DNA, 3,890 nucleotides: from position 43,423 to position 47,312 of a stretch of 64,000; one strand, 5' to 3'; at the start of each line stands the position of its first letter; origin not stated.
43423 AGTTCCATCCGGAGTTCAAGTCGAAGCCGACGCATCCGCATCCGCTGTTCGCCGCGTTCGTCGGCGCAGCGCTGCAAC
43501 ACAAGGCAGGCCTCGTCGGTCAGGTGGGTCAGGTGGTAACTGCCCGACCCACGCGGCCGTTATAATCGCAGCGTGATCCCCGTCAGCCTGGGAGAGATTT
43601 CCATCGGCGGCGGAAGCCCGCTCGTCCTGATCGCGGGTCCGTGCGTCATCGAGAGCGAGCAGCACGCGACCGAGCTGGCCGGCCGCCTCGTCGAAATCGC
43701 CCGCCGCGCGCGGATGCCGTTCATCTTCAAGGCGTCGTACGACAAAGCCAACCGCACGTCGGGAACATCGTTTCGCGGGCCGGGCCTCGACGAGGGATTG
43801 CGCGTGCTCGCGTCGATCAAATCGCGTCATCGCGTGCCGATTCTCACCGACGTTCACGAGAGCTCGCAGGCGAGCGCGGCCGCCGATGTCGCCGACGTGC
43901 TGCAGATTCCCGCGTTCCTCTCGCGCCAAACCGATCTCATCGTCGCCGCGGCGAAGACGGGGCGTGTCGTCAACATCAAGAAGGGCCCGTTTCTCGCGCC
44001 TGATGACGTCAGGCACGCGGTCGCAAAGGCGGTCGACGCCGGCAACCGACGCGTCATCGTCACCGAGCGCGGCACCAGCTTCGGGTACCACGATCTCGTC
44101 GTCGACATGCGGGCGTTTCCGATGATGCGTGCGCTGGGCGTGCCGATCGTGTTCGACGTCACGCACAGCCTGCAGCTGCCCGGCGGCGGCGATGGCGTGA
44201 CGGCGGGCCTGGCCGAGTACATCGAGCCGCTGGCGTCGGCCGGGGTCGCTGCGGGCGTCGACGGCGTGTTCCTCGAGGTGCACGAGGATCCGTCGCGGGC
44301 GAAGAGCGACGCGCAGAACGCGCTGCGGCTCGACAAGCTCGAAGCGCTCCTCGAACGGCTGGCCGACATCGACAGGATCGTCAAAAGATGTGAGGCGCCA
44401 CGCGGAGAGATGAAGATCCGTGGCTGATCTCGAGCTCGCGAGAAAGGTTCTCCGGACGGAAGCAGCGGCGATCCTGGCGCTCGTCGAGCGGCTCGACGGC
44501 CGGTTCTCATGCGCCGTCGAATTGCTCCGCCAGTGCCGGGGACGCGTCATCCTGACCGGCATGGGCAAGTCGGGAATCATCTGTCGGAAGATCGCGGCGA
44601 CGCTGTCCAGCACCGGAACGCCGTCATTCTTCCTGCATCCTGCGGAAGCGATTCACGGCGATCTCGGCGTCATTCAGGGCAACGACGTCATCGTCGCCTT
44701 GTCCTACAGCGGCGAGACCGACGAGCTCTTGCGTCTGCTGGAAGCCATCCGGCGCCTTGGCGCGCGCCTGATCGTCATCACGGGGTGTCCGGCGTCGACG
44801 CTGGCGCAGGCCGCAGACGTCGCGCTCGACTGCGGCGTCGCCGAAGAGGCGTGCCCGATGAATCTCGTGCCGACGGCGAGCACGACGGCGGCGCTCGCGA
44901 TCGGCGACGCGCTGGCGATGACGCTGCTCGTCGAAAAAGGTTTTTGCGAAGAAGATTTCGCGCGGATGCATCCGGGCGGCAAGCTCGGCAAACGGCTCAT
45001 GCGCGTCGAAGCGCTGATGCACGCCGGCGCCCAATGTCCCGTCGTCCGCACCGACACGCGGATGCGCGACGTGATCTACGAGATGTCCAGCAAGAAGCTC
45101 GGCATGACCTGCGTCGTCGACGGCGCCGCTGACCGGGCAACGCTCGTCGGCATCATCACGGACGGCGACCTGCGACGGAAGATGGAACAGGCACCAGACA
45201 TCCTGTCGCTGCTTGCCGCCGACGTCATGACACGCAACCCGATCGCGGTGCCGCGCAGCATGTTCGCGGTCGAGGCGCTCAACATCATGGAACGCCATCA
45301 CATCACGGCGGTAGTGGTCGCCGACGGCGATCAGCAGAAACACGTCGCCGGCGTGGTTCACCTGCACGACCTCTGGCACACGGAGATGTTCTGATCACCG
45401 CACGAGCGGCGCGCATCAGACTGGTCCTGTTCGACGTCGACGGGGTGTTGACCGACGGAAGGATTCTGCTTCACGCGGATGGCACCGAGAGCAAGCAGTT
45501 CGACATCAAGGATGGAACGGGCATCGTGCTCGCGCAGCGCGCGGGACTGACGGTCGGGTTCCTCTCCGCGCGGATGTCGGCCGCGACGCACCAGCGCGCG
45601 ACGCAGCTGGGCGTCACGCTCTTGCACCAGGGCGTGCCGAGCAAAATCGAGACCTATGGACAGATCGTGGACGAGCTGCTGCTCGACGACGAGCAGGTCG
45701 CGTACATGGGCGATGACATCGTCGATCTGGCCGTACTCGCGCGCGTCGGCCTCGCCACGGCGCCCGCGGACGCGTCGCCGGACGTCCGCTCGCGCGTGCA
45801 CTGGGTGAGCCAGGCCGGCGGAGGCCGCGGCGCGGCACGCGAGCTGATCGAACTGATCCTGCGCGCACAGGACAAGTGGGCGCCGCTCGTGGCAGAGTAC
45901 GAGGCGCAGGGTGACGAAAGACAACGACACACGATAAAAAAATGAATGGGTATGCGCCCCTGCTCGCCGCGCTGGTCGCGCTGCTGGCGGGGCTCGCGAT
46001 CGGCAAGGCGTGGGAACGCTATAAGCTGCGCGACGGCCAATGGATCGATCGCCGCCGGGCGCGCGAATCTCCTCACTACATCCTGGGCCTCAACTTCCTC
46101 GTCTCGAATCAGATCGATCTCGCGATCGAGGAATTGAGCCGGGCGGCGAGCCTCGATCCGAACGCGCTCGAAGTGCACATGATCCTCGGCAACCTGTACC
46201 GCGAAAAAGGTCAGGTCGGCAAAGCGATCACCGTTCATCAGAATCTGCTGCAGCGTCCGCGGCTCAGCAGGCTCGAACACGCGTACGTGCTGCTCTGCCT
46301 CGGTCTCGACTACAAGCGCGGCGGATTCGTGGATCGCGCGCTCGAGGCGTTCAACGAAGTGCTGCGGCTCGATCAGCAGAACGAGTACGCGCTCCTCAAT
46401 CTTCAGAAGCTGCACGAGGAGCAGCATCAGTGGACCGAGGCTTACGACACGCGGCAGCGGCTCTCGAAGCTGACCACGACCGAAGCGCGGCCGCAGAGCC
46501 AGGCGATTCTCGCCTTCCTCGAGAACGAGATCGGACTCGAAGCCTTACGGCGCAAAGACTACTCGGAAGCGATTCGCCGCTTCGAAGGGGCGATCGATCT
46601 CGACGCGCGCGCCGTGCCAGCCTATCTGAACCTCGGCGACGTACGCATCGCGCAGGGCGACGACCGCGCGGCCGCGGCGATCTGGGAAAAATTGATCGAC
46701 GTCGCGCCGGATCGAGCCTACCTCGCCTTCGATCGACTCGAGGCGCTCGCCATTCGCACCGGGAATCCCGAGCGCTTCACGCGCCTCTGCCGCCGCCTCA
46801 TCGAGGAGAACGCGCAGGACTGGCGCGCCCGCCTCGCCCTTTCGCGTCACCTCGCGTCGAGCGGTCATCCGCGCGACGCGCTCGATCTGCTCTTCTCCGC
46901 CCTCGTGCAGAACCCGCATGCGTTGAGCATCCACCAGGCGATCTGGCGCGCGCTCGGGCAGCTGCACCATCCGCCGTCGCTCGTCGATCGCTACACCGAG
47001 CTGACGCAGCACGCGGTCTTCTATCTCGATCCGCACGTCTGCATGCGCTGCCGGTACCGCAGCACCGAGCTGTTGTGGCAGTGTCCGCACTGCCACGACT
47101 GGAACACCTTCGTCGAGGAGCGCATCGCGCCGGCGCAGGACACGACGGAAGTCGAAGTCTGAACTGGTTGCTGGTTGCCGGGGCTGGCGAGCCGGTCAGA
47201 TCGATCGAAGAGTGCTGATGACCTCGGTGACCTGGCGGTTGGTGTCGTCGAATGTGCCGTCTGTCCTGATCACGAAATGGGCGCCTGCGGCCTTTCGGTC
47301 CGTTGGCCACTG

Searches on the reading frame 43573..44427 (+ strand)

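Call 84: search_protein_families(library=pfam, proteins=[window:43573-44427:+], max_evalue=0.00001)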
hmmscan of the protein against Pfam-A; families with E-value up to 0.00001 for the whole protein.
window:43573-44427:+ (284 aa): 1 family
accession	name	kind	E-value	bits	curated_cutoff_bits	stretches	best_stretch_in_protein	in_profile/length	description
PF00793.26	DAHP_synth_1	-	4.3e-72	242.7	25.5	1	2-271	2-269/270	DAHP synthetase I family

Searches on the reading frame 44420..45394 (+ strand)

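Call 84: search_protein_families(library=pfam, proteins=[window:44420-45394:+], max_evalue=0.00001)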
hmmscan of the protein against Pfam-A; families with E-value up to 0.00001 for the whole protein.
window:44420-45394:+ (324 aa): 2 families
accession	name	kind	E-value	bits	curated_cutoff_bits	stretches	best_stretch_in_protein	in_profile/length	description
PF01380.27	SIS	-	4.5e-28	98.1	25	1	36-167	2-130/131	SIS domain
PF00571.33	CBS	-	1.3e-17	64.2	24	1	267-318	2-51/57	CBS domain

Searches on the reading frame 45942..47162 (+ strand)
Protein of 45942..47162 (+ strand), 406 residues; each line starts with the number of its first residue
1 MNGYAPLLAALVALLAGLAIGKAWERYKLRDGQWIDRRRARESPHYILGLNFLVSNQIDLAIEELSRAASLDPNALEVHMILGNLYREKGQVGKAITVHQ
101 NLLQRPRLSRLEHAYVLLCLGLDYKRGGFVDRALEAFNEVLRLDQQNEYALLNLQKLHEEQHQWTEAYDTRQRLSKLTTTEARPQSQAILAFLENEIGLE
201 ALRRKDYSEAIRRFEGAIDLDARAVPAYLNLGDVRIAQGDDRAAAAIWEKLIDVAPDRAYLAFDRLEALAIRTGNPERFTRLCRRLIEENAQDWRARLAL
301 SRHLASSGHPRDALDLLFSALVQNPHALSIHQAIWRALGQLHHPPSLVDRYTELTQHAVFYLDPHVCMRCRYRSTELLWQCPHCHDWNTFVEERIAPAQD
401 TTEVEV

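Call 84: search_protein_families(library=pfam, proteins=[window:45942-47162:+], max_evalue=0.00001)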
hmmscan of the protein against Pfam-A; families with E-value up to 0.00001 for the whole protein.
window:45942-47162:+ (406 aa): 12 families
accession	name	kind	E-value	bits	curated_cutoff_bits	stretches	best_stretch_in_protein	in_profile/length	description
PF14559.12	TPR_19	-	7.1e-18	65.2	25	1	201-261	1-62/68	Tetratricopeptide repeat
PF07719.23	TPR_2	-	8.2e-16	57.2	27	0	114-147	1-34/34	Tetratricopeptide repeat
PF13414.12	TPR_11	-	1.7e-15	56.9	26.8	0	55-90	7-42/42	TPR repeat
PF13432.12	TPR_16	-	3.5e-15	56.6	32.7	0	197-246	3-52/65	Tetratricopeptide repeat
PF13428.12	TPR_14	-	3.6e-12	46.1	23.5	0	294-333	1-40/44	Tetratricopeptide repeat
PF00515.34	TPR_1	-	4.5e-10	39.4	27.8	0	116-147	3-34/34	Tetratricopeptide repeat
PF13181.12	TPR_8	-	6.3e-10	38.9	25.7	0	226-257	2-33/34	Tetratricopeptide repeat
PF18073.7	Zn_ribbon_LapB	-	1.2e-09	38.1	25.7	1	365-392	1-28/28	Rubredoxin metal binding domain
PF13176.12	TPR_7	-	8.2e-09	35.3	27.9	0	81-104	4-27/36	Tetratricopeptide repeat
PF13174.12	TPR_6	-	2.4e-07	31.4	26.3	0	227-257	2-32/33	Tetratricopeptide repeat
PF13431.12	TPR_17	-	1.8e-06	28.2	24.4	0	67-96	4-33/34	Tetratricopeptide repeat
PF23914.1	TPR_CcmH_CycH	-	5.4e-06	26.8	42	0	130-215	66-145/158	Cytochrome c-type biogenesis protein H TPR domain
